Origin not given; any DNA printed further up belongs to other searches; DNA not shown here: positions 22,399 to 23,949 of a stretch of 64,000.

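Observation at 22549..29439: BcsA-like/PilZ synthase, small TM-TPR protein and giant TPR + beta-barrel protein with no BcsB: candidate minimal c-di-GMP-gated exopolysaccharide secretion system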

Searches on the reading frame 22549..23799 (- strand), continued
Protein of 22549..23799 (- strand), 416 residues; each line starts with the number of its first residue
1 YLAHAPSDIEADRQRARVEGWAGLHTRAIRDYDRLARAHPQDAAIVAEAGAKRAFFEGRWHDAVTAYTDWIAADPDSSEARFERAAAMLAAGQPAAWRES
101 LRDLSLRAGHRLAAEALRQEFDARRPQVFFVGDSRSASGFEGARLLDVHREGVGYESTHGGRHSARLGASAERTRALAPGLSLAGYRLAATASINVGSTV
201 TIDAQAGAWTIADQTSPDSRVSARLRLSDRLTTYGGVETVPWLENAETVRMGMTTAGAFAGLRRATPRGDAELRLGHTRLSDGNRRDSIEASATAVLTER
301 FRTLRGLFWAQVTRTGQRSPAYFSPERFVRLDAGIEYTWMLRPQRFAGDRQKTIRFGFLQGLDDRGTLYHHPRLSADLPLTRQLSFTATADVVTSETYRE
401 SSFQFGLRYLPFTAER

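Call 24: search_protein_families(library=pfam, proteins=[P0211, P0219, P0231, P0247, P0262, P0269, P0268, P0208, P0225, P0224], max_evalue=0.001)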
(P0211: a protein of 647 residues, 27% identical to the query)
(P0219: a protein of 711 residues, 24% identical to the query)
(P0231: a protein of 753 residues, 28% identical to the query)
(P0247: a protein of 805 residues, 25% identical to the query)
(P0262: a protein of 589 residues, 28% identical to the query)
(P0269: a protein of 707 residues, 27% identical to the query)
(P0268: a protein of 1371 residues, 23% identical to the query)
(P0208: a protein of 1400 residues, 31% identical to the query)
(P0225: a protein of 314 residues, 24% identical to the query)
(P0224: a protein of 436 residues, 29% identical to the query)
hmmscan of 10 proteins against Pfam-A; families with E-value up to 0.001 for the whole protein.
P0211 (647 aa): 9 families
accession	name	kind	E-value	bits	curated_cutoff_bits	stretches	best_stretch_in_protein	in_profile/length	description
PF14559.12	TPR_19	-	9.6e-19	67.9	25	2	288-344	5-61/68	Tetratricopeptide repeat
PF13428.12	TPR_14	-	1.8e-13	50.1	23.5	0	171-212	3-44/44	Tetratricopeptide repeat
PF24575.1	TPR_Slam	-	5.2e-10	40.1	35.2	1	153-216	33-94/104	Surface lipoprotein assembly modifier, N-terminal TPR repeats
PF13174.12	TPR_6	-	7.2e-09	36.2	26.3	0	310-340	2-32/33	Tetratricopeptide repeat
PF13432.12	TPR_16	-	1.8e-08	35.1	32.7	1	279-340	2-63/65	Tetratricopeptide repeat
PF13431.12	TPR_17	-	9.8e-07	29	24.4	0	297-329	2-34/34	Tetratricopeptide repeat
PF07719.23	TPR_2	-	3.9e-06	27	27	0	310-341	3-34/34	Tetratricopeptide repeat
PF21197.3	PgaA_barrel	-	1.2e-05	25.1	27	1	479-573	123-219/294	PgaA membrane beta barrel domain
PF12583.14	TPPII_C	-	0.00087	20.2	27.7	0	77-113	29-64/69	Tripeptidyl peptidase II, C-terminal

P0219 (711 aa): 17 families
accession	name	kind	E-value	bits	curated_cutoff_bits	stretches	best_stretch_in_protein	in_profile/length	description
PF14559.12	TPR_19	-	2.1e-29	102.1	25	3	243-305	1-63/68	Tetratricopeptide repeat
PF13428.12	TPR_14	-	9.4e-18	63.4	23.5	1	241-276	9-44/44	Tetratricopeptide repeat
PF13174.12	TPR_6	-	2e-14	53.6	26.3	0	30-61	1-32/33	Tetratricopeptide repeat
PF13432.12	TPR_16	-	9.4e-14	52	32.7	1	353-398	14-59/65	Tetratricopeptide repeat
PF12895.13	ANAPC3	-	7e-12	45.9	27.2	0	355-406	8-58/82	Anaphase-promoting complex, cyclosome, subunit 3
PF07719.23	TPR_2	-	2.9e-10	39.9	27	0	371-402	2-33/34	Tetratricopeptide repeat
PF13176.12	TPR_7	-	5.2e-10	39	27.9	0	372-399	1-28/36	Tetratricopeptide repeat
PF23914.1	TPR_CcmH_CycH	-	2.3e-09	37.7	42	0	249-300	103-154/158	Cytochrome c-type biogenesis protein H TPR domain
PF24575.1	TPR_Slam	-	3.9e-09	37.3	35.2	0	243-286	57-100/104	Surface lipoprotein assembly modifier, N-terminal TPR repeats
PF13431.12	TPR_17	-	2.4e-08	34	24.4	1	358-391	1-34/34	Tetratricopeptide repeat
PF00515.34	TPR_1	-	2.4e-08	33.9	27.8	0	371-400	2-31/34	Tetratricopeptide repeat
PF13424.12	TPR_12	-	5.4e-07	30.2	30.1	0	354-401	28-76/77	Tetratricopeptide repeat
PF25068.1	ARM_TT21_4th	-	1.3e-05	26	30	1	150-290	14-149/153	Tetratricopeptide repeat protein 21 forth ARM domain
PF13181.12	TPR_8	-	1.8e-05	24.9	25.7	0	371-402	2-33/34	Tetratricopeptide repeat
PF25064.1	ARM_TT21_5th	-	2.3e-05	25.1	27.8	0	353-398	18-62/117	TT21 fifth ARM repeats domain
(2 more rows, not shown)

P0231 (753 aa): 17 families
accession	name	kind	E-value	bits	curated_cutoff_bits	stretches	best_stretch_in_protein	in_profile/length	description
PF14559.12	TPR_19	-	7.6e-22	77.9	25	3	189-246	4-61/68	Tetratricopeptide repeat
PF13432.12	TPR_16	-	2.9e-21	76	32.7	2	387-447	3-63/65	Tetratricopeptide repeat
PF13428.12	TPR_14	-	1.8e-18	65.6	23.5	0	110-150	3-43/44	Tetratricopeptide repeat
PF07719.23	TPR_2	-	3.5e-15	55.2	27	1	416-448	2-34/34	Tetratricopeptide repeat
PF23914.1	TPR_CcmH_CycH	-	8.4e-15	55.4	42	2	221-313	61-156/158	Cytochrome c-type biogenesis protein H TPR domain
PF00515.34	TPR_1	-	2.5e-12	46.5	27.8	1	416-448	2-34/34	Tetratricopeptide repeat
PF24575.1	TPR_Slam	-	3e-12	47.3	35.2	0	285-332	54-101/104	Surface lipoprotein assembly modifier, N-terminal TPR repeats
PF13174.12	TPR_6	-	2.7e-11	43.8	26.3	0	416-448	1-33/33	Tetratricopeptide repeat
PF13431.12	TPR_17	-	7.6e-11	41.8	24.4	1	403-436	1-34/34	Tetratricopeptide repeat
PF13371.12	TPR_9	-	2.4e-08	34.3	35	0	328-383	11-66/73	Tetratricopeptide repeat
PF12895.13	ANAPC3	-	4.3e-08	33.8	27.2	0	400-457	8-64/82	Anaphase-promoting complex, cyclosome, subunit 3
PF25575.1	TPR_BSK1_C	-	3e-06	27.5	42.2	0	44-96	47-99/118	Serine/threonine-protein kinase BSK1-like, TPR repeats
PF25062.1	ARM_TT21_N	-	3.2e-05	24.2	40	0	245-355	98-211/222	Tetratricopeptide repeat protein 21 N-terminal ARM repeat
PF13414.12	TPR_11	-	3.9e-05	23.7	26.8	0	400-426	13-39/42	TPR repeat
PF11846.14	Wzy_C_2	-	0.00013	22.4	28.5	0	10-149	56-187/191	Virulence factor membrane-bound polymerase, C-terminal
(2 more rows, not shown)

P0247 (805 aa): 16 families
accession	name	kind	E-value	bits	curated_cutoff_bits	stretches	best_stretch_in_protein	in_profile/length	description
PF14559.12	TPR_19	-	5.5e-30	103.9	25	3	444-505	7-68/68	Tetratricopeptide repeat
PF13428.12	TPR_14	-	1.4e-18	65.9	23.5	1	462-500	1-39/44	Tetratricopeptide repeat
PF07719.23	TPR_2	-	1.6e-16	59.4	27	1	462-495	1-34/34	Tetratricopeptide repeat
PF13432.12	TPR_16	-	1e-15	58.2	32.7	1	440-494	13-63/65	Tetratricopeptide repeat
PF23914.1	TPR_CcmH_CycH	-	1.6e-13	51.3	42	0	444-494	103-153/158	Cytochrome c-type biogenesis protein H TPR domain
PF13174.12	TPR_6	-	1.8e-13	50.6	26.3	0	463-494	1-32/33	Tetratricopeptide repeat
PF12895.13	ANAPC3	-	4.4e-10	40.1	27.2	0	443-494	4-54/82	Anaphase-promoting complex, cyclosome, subunit 3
PF24575.1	TPR_Slam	-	2.1e-09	38.2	35.2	1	173-243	35-103/104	Surface lipoprotein assembly modifier, N-terminal TPR repeats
PF00515.34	TPR_1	-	2.4e-08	33.9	27.8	1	462-495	1-34/34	Tetratricopeptide repeat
PF13371.12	TPR_9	-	1.3e-07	31.9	35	1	444-505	11-72/73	Tetratricopeptide repeat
PF14561.12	TPR_20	-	8e-06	26.5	25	0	449-505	9-64/90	Tetratricopeptide repeat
PF13181.12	TPR_8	-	2.9e-05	24.3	25.7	0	463-495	2-34/34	Tetratricopeptide repeat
PF21197.3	PgaA_barrel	-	8.8e-05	22.2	27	1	637-733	125-222/294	PgaA membrane beta barrel domain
PF13414.12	TPR_11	-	0.00021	21.4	26.8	0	455-475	21-41/42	TPR repeat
PF13424.12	TPR_12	-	0.00032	21.3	30.1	0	448-492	27-75/77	Tetratricopeptide repeat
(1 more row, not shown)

P0262 (589 aa): 4 families
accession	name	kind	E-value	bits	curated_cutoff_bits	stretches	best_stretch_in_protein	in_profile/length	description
PF13174.12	TPR_6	-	3.2e-08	34.1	26.3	0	146-177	2-33/33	Tetratricopeptide repeat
PF13428.12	TPR_14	-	1.9e-06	28.4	23.5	0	248-290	2-44/44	Tetratricopeptide repeat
PF14559.12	TPR_19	-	8.2e-06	26.5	25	1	231-290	9-68/68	Tetratricopeptide repeat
PF13431.12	TPR_17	-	0.00083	19.9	24.4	0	235-260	1-26/34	Tetratricopeptide repeat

P0269 (707 aa): 14 families
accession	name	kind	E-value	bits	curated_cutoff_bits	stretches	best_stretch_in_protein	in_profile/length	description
PF14559.12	TPR_19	-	1.6e-26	92.8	25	5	109-175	2-66/68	Tetratricopeptide repeat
PF13428.12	TPR_14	-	3.4e-19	67.8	23.5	0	375-413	3-41/44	Tetratricopeptide repeat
PF13432.12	TPR_16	-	1.8e-14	54.3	32.7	1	346-407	4-65/65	Tetratricopeptide repeat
PF07719.23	TPR_2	-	1e-08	35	27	0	374-401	2-29/34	Tetratricopeptide repeat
PF13176.12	TPR_7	-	5.3e-07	29.7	27.9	0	375-407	1-35/36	Tetratricopeptide repeat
PF24575.1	TPR_Slam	-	2e-06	28.6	35.2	0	242-282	53-93/104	Surface lipoprotein assembly modifier, N-terminal TPR repeats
PF25064.1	ARM_TT21_5th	-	4e-06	27.5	27.8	1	350-402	12-64/117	TT21 fifth ARM repeats domain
PF13371.12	TPR_9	-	8e-06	26.2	35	1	107-174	4-71/73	Tetratricopeptide repeat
PF13174.12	TPR_6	-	4.2e-05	24.4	26.3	0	375-400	2-27/33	Tetratricopeptide repeat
PF09613.16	HrpB1_HrpK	-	5.6e-05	23.2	29.3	0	221-269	30-78/126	Bacterial type III secretion protein (HrpB1_HrpK)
PF00515.34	TPR_1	-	0.00039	20.5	27.8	0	374-401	2-29/34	Tetratricopeptide repeat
PF12895.13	ANAPC3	-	0.00048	20.8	27.2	0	85-157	10-81/82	Anaphase-promoting complex, cyclosome, subunit 3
PF13431.12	TPR_17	-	0.00057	20.4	24.4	0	362-392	2-32/34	Tetratricopeptide repeat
PF01535.26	PPR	-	0.00065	20.2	25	0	140-160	8-28/31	PPR repeat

P0268 (1371 aa): 24 families
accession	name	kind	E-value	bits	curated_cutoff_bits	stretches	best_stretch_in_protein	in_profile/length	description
PF14559.12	TPR_19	-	4.8e-57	190.6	25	4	597-655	3-61/68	Tetratricopeptide repeat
PF13428.12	TPR_14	-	1.3e-36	121.7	23.5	2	588-628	4-44/44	Tetratricopeptide repeat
PF13432.12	TPR_16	-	1.9e-29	102.2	32.7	1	594-651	6-63/65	Tetratricopeptide repeat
PF23914.1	TPR_CcmH_CycH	-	8e-23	81.5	42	0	578-678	43-146/158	Cytochrome c-type biogenesis protein H TPR domain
PF24575.1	TPR_Slam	-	9.6e-20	71.4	35.2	1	37-75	53-91/104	Surface lipoprotein assembly modifier, N-terminal TPR repeats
PF13174.12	TPR_6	-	1.5e-16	60.2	26.3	0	38-63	7-32/33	Tetratricopeptide repeat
PF25064.1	ARM_TT21_5th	-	3.8e-16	59.9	27.8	0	452-543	4-97/117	TT21 fifth ARM repeats domain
PF07719.23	TPR_2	-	1.7e-14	53.1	27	0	101-132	3-34/34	Tetratricopeptide repeat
PF14561.12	TPR_20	-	2.4e-13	50.6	25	1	333-386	8-61/90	Tetratricopeptide repeat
PF12895.13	ANAPC3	-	2.3e-10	41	27.2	0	365-435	7-76/82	Anaphase-promoting complex, cyclosome, subunit 3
PF13424.12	TPR_12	-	2.9e-10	40.6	30.1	0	97-127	43-73/77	Tetratricopeptide repeat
PF12583.14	TPPII_C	-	1.8e-06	28.8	27.7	0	571-600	35-64/69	Tripeptidyl peptidase II, C-terminal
PF13371.12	TPR_9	-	3.4e-06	27.4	35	0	597-651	7-61/73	Tetratricopeptide repeat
PF13431.12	TPR_17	-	3.8e-06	27.2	24.4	0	608-639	2-33/34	Tetratricopeptide repeat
PF23240.1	HAT_PRP39_N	-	3.9e-06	27.5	27.7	0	574-666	3-94/168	PRP39 N-terminal HAT repeat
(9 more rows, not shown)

P0208 (1400 aa): 1 family
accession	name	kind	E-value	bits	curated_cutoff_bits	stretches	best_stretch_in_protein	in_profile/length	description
PF14559.12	TPR_19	-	5.4e-12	46.3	25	2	801-857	11-67/68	Tetratricopeptide repeat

P0225 (314 aa): 1 family
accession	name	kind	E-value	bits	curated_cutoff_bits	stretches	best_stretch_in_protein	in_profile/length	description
PF21197.3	PgaA_barrel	-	0.00046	19.8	27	1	116-226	96-207/294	PgaA membrane beta barrel domain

P0224 (436 aa): 0 families
